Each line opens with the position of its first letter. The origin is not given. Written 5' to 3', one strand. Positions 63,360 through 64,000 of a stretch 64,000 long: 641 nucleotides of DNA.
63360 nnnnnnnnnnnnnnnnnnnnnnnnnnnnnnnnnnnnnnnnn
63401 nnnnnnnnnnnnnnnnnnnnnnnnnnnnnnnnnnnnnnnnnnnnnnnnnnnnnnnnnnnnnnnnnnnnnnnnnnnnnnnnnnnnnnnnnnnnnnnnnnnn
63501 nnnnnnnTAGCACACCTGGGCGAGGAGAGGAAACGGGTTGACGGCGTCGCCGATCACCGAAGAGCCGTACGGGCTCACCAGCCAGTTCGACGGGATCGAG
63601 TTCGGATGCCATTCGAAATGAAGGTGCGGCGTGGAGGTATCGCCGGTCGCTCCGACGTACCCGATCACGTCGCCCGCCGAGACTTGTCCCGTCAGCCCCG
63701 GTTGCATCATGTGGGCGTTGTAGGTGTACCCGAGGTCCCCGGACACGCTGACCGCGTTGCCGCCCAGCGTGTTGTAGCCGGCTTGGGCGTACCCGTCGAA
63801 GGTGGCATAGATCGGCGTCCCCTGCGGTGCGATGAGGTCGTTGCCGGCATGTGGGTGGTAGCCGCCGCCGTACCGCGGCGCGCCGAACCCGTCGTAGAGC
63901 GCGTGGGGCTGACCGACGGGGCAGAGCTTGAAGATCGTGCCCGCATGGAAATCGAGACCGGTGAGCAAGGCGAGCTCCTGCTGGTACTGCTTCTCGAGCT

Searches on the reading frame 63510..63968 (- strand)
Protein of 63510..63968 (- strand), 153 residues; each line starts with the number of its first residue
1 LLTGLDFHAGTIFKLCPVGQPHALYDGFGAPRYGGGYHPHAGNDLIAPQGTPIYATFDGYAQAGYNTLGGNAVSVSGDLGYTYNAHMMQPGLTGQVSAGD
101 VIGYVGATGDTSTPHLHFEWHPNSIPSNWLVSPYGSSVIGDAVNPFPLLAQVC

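Call 76: search_protein_families(library=pfam, proteins=[window:63510-63968:-], max_evalue=0.001)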
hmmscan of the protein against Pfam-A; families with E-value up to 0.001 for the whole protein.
window:63510-63968:- (153 aa): 1 family
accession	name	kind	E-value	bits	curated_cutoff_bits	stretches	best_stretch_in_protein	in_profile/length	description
PF01551.29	Peptidase_M23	-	6.8e-16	58.7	28.7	1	39-127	2-94/96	Peptidase family M23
